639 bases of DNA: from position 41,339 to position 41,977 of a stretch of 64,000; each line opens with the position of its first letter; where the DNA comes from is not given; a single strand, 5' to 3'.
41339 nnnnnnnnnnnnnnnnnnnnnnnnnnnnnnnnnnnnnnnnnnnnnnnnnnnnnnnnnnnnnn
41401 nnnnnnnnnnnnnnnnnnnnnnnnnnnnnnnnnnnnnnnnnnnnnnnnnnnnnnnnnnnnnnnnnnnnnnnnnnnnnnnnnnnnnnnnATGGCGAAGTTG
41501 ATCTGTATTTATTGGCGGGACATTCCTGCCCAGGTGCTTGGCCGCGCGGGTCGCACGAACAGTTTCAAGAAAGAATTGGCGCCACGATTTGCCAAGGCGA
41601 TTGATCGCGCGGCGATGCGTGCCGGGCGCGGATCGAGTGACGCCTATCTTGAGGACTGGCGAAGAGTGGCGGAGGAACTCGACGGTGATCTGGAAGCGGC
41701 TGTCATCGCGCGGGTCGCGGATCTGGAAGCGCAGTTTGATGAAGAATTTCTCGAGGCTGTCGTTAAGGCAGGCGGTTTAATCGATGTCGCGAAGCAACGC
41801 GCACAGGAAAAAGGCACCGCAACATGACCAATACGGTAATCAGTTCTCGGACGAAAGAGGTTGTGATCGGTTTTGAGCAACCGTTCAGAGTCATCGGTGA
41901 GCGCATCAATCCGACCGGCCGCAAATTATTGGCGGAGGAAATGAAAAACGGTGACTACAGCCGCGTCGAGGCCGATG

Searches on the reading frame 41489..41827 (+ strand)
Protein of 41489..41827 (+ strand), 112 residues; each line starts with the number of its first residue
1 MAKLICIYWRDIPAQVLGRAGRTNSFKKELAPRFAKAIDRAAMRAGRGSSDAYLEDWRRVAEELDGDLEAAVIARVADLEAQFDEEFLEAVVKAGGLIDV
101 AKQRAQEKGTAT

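Call 3: search_protein_families(library=pfam, proteins=[window:41489-41827:+])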
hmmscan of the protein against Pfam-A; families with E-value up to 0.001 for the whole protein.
window:41489-41827:+ (112 aa): 1 family
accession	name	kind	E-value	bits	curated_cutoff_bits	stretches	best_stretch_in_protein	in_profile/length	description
PF13769.11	Virulence_fact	-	7.2e-17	62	25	1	8-92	2-81/81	Virulence factor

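Call 4: search_protein_families(library=ncbifam, proteins=[window:41489-41827:+])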
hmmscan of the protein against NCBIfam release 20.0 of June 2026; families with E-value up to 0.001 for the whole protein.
window:41489-41827:+ (112 aa): 0 families

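Call 52: find_homologous_proteins(query=window:41489-41827:+)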
Query window:41489-41827:+ (112 aa): 4348 proteins with E <= 0.001 among 4369 candidates; the best 120 are listed.
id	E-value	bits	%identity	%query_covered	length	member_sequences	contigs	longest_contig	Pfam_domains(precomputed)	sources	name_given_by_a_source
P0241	1.0e-55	204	88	100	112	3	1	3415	PF13769.12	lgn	-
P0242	4.0e-55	202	88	100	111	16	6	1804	PF13769.12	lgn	-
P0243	8.5e-55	201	86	99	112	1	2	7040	PF13769.12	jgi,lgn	jgi:hypothetical protein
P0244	4.0e-54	199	88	100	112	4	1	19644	PF13769.12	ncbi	-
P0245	5.3e-54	199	87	100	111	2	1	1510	PF13769.12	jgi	-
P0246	1.7e-53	197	88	100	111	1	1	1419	PF13769.12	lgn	-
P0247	3.3e-53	196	85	98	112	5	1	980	PF13769.12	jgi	jgi:hypothetical protein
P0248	4.6e-52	193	83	99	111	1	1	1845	PF13769.12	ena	-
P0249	1.9e-51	191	82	100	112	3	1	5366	PF13769.12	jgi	jgi:Virulence factor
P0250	6.6e-51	189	83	97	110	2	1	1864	PF13769.12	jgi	jgi:hypothetical protein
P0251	4.3e-50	186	81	100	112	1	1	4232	PF13769.12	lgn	-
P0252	6.9e-50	186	85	95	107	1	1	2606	PF13769.12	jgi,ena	-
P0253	7.0e-50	185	84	95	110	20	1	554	PF13769.12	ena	-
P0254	7.1e-50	185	85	88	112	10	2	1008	PF13769.12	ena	-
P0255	9.8e-50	185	84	95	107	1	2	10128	PF13769.12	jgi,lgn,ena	jgi:hypothetical protein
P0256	1.7e-49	184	82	95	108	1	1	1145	PF13769.12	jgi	jgi:hypothetical protein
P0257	2.5e-49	184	81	95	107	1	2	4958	PF13769.12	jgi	jgi:hypothetical protein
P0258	2.5e-49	184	81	98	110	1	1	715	PF13769.12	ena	-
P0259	2.5e-49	184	82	95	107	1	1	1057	PF13769.12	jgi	jgi:hypothetical protein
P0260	3.3e-49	183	84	95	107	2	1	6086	PF13769.12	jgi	jgi:hypothetical protein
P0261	5.5e-49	183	83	95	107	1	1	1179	PF13769.12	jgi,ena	-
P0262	5.9e-49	183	81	96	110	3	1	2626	PF13769.12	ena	-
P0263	8.4e-49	182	81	95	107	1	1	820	PF13769.12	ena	-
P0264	8.8e-49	182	80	96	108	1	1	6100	PF13769.12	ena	-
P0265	1.2e-48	182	82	95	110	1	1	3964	PF13769.12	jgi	-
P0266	1.3e-48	181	83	88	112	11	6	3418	PF13769.12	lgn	-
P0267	1.3e-48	181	82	95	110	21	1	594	PF13769.12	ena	-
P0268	1.4e-48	181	82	96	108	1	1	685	PF13769.12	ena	-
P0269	1.8e-48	181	82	95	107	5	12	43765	PF13769.12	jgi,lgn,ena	-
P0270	1.9e-48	181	81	95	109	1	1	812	PF13769.12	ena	-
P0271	1.9e-48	181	81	95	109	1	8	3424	PF13769.12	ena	-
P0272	2.2e-48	181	80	96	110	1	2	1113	PF13769.12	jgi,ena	jgi:hypothetical protein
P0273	2.7e-48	180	80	96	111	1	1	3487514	PF13769.12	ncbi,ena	-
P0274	3.3e-48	180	81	95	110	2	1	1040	PF13769.12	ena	-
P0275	3.6e-48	180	81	95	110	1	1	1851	PF13769.12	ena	-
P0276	4.6e-48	180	81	95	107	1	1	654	PF13769.12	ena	-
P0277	4.6e-48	180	79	100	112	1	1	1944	PF13769.12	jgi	jgi:hypothetical protein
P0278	4.8e-48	180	81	95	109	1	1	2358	PF13769.12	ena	-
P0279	4.8e-48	180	78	96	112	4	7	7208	PF13769.12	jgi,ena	-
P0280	4.9e-48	180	81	96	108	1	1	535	PF13769.12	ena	-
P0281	5.3e-48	179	81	95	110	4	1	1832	PF13769.12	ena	-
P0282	7.4e-48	179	80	95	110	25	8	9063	PF13769.12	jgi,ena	jgi:hypothetical protein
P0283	1.0e-47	179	81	95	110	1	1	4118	PF13769.12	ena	-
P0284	1.1e-47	178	80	95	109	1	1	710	PF13769.12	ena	-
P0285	1.1e-47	178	81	95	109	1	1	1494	PF13769.12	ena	-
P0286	1.2e-47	178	82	95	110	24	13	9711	PF13769.12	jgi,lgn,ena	jgi:hypothetical protein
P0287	1.3e-47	178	80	95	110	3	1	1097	PF13769.12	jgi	-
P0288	1.5e-47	178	82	95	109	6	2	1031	PF13769.12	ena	-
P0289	1.5e-47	178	80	95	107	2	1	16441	PF13769.12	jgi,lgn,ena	-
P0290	2.6e-47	177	80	95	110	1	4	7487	PF13769.12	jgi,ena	jgi:hypothetical protein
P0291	2.8e-47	177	79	95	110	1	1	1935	PF13769.12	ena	-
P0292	3.2e-47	177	80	99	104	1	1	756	PF13769.12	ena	-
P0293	3.3e-47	177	78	100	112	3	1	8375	PF13769.12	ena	-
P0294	3.4e-47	177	80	95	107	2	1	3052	PF13769.12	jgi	-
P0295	3.5e-47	177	80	95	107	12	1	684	PF13769.12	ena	-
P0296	3.8e-47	177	80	95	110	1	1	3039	PF13769.12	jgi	jgi:hypothetical protein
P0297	3.9e-47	177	79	97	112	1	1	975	PF13769.12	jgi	-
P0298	4.1e-47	177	78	100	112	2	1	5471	PF13769.12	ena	-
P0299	4.2e-47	177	79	98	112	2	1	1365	PF13769.12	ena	-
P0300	4.5e-47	176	78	96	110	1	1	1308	PF13769.12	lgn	-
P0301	5.7e-47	176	76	99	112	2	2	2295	PF13769.12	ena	-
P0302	6.0e-47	176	81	92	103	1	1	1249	PF13769.12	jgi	-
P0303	7.1e-47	176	79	95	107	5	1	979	PF13769.12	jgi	jgi:hypothetical protein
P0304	7.9e-47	176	80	95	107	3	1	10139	PF13769.12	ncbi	-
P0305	8.5e-47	176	81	96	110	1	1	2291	PF13769.12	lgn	-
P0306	8.6e-47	176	77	98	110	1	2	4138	PF13769.12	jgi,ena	-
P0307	9.6e-47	175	80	95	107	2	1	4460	PF13769.12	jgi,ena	jgi:hypothetical protein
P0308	9.8e-47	175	80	95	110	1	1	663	PF13769.12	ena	-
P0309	1.1e-46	175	79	99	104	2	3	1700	PF13769.12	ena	-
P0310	1.1e-46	175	79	95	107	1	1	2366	PF13769.12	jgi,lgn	jgi:hypothetical protein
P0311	1.3e-46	175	77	99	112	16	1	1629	PF13769.12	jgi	jgi:hypothetical protein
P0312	1.3e-46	175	77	96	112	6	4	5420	PF13769.12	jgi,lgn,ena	-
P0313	1.4e-46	175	78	95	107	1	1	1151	PF13769.12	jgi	jgi:hypothetical protein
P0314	1.5e-46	175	79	96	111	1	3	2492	PF13769.12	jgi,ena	-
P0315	1.5e-46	175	79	95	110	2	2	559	PF13769.12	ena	-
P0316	1.5e-46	175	79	95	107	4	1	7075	PF13769.12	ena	-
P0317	1.6e-46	175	78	95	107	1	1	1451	PF13769.12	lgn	-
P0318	2.5e-46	174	79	95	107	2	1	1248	PF13769.12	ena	-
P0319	2.7e-46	174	83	88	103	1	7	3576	PF13769.12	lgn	-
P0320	2.9e-46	174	79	95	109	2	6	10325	PF13769.12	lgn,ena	-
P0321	3.0e-46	174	78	95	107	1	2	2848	PF13769.12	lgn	-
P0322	3.0e-46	174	79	95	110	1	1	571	PF13769.12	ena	-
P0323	3.8e-46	173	77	95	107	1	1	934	PF13769.12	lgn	-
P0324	4.5e-46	173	77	95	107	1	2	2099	PF13769.12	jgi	jgi:hypothetical protein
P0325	5.0e-46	173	78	95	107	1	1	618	PF13769.12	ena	-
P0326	6.3e-46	173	77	95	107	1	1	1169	PF13769.12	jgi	jgi:hypothetical protein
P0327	9.6e-46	172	78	100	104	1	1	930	PF13769.12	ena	-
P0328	1.1e-45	172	75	97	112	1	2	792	PF13769.12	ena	-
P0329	1.1e-45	172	79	95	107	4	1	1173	PF13769.12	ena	-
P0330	1.2e-45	172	77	95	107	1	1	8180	PF13769.12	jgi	-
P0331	1.2e-45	172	84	88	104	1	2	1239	PF13769.12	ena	-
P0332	1.2e-45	172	77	95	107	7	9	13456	PF13769.12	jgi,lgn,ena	-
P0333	1.4e-45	172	79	95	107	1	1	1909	PF13769.12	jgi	jgi:hypothetical protein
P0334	1.6e-45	172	84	88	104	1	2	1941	PF13769.12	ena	-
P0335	1.8e-45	171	77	95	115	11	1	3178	PF13769.12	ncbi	-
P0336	2.0e-45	171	77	95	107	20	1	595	PF13769.12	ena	-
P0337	2.1e-45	171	81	88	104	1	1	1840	PF13769.12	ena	-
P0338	2.5e-45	171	75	99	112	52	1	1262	PF13769.12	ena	-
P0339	2.5e-45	171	83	88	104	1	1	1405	PF13769.12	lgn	-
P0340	2.6e-45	171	74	98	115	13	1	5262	PF13769.12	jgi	jgi:hypothetical protein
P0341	2.8e-45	171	81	88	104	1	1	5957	PF13769.12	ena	-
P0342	3.1e-45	171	83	88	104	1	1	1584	PF13769.12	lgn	-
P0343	3.3e-45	170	79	95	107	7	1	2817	PF13769.12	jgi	jgi:hypothetical protein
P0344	4.2e-45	170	84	88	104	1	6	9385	PF13769.12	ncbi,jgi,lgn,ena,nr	ncbi:MAG: virulence factor [Gammaproteobacteria bacterium]|nr:virulence factor [Gammaproteobacteria 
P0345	4.5e-45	170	77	95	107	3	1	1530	PF13769.12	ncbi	-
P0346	4.6e-45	170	77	100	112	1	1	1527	PF13769.12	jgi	-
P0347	5.0e-45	170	77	96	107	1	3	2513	PF13769.12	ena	-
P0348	5.7e-45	170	78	95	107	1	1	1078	PF13769.12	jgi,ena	-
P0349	5.9e-45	170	76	95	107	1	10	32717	PF13769.12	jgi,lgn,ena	-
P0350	6.1e-45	170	82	88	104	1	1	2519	PF13769.12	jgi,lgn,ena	-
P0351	6.5e-45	170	78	95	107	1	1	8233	PF13769.12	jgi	jgi:hypothetical protein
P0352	6.5e-45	170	78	92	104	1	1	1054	PF13769.12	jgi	jgi:hypothetical protein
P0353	7.1e-45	169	83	88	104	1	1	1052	PF13769.12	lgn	-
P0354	7.6e-45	169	75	95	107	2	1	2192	PF13769.12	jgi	jgi:hypothetical protein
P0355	8.4e-45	169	77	95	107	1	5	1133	PF13769.12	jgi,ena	-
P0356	9.0e-45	169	77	100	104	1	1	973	PF13769.12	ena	-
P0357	9.1e-45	169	82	88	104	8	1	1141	PF13769.12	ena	-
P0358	1.1e-44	169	81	88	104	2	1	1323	PF13769.12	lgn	-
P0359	1.1e-44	169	79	92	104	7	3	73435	PF13769.12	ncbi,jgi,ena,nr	ncbi:MAG: virulence factor [Gammaproteobacteria bacterium]|nr:virulence factor [Gammaproteobacteria 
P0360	1.1e-44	169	77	95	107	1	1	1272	PF13769.12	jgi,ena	jgi:hypothetical protein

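Call 56: predict_structure(alignment_id=A1)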
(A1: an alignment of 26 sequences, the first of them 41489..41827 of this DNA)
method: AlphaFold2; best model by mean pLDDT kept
length: 112 residues; sequences in the alignment: 26
mean_pLDDT: 56.7   pTM: 0.42
mean pLDDT of the five models: 56.7, 52.9, 51.2, 50.2, 50.1
residues with pLDDT >= 90: 0; 70-90: 8; 50-70: 73; < 50: 31
segments of 3 or more residues with pLDDT < 50: 1-8, 32-37, 39-41, 43-50, 110-112
pLDDT, mean of each block of 10 residues (from residue 1): 37 59 52 48 45 62 69 68 64 58 65 42
secondary structure, 60 per line:
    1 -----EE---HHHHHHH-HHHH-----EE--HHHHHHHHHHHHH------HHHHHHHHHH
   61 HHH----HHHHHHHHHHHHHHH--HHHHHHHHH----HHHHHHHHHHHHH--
elements in order: H11-17 H19-22 H32-44 H51-63 H68-82 H85-93 H98-110

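Call 67: search_dna_similar(query=window:41489-41827:+, collection=plasmids, mode=protein, max_rows=12, max_evalue=0.001)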
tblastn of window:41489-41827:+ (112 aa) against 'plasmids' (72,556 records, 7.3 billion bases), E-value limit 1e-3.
Records with a match: 8; places in all: 8; records where one place covers at least 80% of the query: 8.
Best place of each record, by identity: <60% 8.
By first word of the organism name: Sinorhizobium 4; Azoarcus 1; Terrarubrum 1; Shinella 1; Pseudorhodobacter 1.
By predicted mobility (MOB-suite, as given by PLSDB): non-mobilizable 6; mobilizable 2.
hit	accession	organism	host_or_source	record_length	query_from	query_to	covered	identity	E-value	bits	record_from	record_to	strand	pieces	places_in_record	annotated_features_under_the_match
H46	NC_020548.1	Azoarcus sp. KH32C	-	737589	1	108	96%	49.1%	5e-22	96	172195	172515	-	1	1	virulence factor | DUF1638 domain-containing protein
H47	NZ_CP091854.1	Terrarubrum flagellatum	cell culture,forest soil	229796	1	96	86%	53.6%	3e-20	91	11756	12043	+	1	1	virulence factor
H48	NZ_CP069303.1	Shinella sp. PSBB067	monoisolate,Minnesota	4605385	1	96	86%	51.5%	1e-12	69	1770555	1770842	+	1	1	none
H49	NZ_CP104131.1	Sinorhizobium sp. K101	Phaseolus vulgaris,cell ...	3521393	1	96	86%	49.5%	4e-14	73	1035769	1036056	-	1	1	none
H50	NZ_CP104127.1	Sinorhizobium sp. M103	Phaseolus vulgaris,cell ...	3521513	1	96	86%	49.5%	4e-14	73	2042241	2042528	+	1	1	none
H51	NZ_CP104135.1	Sinorhizobium sp. C101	Phaseolus vulgaris,cell ...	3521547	1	96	86%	49.5%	4e-14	73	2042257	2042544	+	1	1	none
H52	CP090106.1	Sinorhizobium meliloti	Medicago,Cell culture,Plant nodule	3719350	1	96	86%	49.5%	4e-14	73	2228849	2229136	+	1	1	virulence factor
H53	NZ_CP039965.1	Pseudorhodobacter turbinis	single bacterial isolate,Turban shell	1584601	1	96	86%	37.1%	7e-12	67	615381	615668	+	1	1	record has no annotation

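Call 68: get_annotated_region(hit=H46, flank=9000)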
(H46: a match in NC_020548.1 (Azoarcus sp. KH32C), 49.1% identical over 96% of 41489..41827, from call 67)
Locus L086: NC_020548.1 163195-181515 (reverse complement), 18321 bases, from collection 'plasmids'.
description: Azoarcus sp. KH32C plasmid pAZKH, complete sequence
organism: Azoarcus sp. KH32C (NCBI taxid 748247)
taxonomy: Bacteria; Pseudomonadota; Betaproteobacteria; Rhodocyclales; Zoogloeaceae; Azoarcus; Azoarcus sp. KH32C
host: -; source: -; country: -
typing (MOB-suite, as given by PLSDB): mobilizable; replicon rep_cluster_432; relaxase MOBP
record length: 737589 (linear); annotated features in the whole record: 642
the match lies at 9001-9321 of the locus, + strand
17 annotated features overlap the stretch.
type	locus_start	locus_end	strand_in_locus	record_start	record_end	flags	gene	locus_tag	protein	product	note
CDS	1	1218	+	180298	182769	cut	-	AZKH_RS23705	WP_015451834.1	FAD-dependent oxidoreductase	-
CDS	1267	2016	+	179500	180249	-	-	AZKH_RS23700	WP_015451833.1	electron transfer flavoprotein subunit beta/FixA family protein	-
CDS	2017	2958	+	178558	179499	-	-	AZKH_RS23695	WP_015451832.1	FAD-binding protein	-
CDS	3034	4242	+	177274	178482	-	proV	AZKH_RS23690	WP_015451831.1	glycine betaine/L-proline ABC transporter ATP-binding protein ProV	GO:0031460 - glycine betaine transport [Evidence IEA]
CDS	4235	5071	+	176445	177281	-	-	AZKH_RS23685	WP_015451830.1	proline/glycine betaine ABC transporter permease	-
CDS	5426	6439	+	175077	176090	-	-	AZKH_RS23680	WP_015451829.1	GlxA family transcriptional regulator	-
CDS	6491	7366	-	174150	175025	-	purU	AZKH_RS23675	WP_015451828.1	formyltetrahydrofolate deformylase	GO:0009152 - purine ribonucleotide biosynthetic process [Evidence IEA]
CDS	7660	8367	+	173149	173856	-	-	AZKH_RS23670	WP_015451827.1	corrinoid protein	-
CDS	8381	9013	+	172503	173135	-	-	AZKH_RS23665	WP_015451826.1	DUF1638 domain-containing protein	-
CDS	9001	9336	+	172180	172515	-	-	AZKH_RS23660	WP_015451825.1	virulence factor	-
CDS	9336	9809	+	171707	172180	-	-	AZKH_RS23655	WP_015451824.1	methylenetetrahydrofolate reductase C-terminal domain-containing protein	-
CDS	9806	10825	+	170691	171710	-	-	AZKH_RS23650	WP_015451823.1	methylenetetrahydrofolate reductase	GO:0006555 - methionine metabolic process [Evidence IEA]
CDS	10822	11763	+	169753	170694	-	-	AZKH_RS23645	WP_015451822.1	dihydropteroate synthase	-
CDS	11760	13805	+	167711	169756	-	-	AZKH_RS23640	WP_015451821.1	ASKHA domain-containing protein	-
CDS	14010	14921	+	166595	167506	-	-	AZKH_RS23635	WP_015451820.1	glycine betaine ABC transporter substrate-binding protein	-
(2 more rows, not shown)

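Call 69: get_annotated_region(hit=H52, flank=9000)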
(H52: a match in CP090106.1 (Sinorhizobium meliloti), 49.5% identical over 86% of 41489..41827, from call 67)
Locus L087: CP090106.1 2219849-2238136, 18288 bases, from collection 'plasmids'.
description: Sinorhizobium meliloti strain Ak57 plasmid pSymB, complete sequence
organism: Sinorhizobium meliloti (NCBI taxid 382)
taxonomy: Bacteria; Pseudomonadota; Alphaproteobacteria; Hyphomicrobiales; Rhizobiaceae; Sinorhizobium; Sinorhizobium meliloti
host: -; source: Medicago,Cell culture,Plant nodule; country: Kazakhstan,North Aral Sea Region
typing (MOB-suite, as given by PLSDB): non-mobilizable
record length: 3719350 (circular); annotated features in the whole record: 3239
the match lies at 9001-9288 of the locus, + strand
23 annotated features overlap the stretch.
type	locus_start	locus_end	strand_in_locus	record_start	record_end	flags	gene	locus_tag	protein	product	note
CDS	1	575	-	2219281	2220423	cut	-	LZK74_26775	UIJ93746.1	pyridoxal phosphate-dependent aminotransferase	-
CDS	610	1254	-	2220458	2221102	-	-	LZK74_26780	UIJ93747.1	PAS domain-containing protein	-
CDS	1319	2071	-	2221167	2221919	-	-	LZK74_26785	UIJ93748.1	phosphodiester glycosidase family protein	-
CDS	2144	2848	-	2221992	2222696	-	-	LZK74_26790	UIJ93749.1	ferredoxin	-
CDS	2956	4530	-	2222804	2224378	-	-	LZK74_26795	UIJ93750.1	trimethylamine methyltransferase family protein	-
CDS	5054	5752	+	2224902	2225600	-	-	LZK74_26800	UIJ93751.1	cobalamin-binding protein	-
CDS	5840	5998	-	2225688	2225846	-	-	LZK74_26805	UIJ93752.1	entericidin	-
CDS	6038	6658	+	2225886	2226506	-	-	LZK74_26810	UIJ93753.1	DUF1638 domain-containing protein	-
CDS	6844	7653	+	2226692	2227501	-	-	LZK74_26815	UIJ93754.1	formyl transferase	-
CDS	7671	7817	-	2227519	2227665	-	-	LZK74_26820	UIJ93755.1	entericidin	-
CDS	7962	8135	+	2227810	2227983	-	-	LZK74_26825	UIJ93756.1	hypothetical protein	-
CDS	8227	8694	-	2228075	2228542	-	-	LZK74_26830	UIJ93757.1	BA14K family protein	-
CDS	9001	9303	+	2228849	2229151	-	-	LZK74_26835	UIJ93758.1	virulence factor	-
CDS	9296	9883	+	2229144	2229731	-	-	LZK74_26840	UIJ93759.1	methylenetetrahydrofolate reductase C-terminal domain-containing protein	-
CDS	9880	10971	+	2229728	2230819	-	-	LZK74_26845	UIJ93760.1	methylenetetrahydrofolate reductase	-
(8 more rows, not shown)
